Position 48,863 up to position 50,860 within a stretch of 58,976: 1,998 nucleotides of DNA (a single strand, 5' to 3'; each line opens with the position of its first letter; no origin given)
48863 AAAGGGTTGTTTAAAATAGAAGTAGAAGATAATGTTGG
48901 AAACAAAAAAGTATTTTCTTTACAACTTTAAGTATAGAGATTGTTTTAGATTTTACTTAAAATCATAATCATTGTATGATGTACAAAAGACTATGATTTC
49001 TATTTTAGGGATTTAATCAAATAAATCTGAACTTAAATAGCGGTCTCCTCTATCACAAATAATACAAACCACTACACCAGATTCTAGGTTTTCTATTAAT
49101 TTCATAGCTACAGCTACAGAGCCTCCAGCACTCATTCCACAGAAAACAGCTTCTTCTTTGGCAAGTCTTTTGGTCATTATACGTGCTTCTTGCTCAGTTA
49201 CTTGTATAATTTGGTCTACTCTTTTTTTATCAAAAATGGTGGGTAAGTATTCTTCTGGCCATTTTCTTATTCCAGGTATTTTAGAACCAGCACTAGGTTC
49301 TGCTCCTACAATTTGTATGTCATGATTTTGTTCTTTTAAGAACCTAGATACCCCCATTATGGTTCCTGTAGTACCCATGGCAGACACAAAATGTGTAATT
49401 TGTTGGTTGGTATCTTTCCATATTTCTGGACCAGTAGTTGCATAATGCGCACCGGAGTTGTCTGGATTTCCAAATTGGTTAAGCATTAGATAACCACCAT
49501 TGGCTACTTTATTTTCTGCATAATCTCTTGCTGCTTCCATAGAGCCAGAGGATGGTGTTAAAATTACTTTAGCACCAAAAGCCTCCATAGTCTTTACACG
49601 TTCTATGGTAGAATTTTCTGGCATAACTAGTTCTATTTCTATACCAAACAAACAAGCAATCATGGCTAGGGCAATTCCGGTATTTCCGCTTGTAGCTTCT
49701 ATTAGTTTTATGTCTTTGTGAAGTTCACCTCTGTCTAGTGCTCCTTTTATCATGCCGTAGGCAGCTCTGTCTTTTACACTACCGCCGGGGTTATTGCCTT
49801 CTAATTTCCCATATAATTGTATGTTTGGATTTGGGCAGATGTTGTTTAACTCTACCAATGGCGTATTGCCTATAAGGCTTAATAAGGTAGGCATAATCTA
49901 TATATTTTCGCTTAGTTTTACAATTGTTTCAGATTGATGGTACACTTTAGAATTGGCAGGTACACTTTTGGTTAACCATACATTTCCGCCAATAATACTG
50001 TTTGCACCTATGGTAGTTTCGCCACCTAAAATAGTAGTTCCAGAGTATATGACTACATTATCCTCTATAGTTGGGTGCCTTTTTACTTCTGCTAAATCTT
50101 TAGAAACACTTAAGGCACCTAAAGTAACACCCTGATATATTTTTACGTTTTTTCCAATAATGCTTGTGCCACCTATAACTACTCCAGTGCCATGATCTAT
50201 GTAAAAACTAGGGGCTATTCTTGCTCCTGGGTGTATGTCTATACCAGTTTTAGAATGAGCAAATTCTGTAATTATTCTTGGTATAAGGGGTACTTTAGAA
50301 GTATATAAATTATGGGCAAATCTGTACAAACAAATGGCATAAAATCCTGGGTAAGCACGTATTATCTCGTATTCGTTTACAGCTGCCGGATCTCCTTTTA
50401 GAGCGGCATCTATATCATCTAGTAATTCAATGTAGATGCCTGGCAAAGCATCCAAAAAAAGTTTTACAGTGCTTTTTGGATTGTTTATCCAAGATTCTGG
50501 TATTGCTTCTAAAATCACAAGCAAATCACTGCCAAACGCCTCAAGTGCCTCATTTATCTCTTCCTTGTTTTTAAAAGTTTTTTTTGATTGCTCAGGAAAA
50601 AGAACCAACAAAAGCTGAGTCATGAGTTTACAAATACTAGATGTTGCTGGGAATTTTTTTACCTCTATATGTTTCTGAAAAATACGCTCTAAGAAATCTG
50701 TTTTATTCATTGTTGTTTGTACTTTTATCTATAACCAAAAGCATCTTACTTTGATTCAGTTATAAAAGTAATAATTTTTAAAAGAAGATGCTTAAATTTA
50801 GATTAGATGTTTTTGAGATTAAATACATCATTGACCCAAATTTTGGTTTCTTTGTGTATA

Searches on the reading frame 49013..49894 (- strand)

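Call 66: search_protein_families(library=pfam, proteins=[window:49013-49894:-], max_evalue=0.0001)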
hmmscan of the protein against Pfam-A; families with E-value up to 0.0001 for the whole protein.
window:49013-49894:- (293 aa): 1 family
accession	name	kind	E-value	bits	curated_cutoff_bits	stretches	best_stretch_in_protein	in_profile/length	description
PF00291.31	PALP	-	2.6e-69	234.2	35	1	6-281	3-295/295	Pyridoxal-phosphate dependent enzyme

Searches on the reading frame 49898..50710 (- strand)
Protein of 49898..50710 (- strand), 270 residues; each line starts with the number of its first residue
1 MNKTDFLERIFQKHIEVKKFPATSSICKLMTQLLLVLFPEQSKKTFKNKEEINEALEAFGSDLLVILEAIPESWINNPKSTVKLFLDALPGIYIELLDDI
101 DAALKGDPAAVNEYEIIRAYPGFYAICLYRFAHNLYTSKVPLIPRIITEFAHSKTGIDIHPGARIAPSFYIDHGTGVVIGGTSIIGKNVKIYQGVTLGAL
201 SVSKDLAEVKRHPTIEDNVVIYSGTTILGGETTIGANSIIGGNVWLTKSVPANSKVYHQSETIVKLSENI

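Call 66: search_protein_families(library=pfam, proteins=[window:49898-50710:-], max_evalue=0.0001)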
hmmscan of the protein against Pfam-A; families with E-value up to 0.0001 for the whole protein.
window:49898-50710:- (270 aa): 1 family
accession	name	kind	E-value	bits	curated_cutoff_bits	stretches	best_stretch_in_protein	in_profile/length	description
PF00132.30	Hexapep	-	8e-09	35.3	27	0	212-247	1-35/36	Bacterial transferase hexapeptide (six repeats)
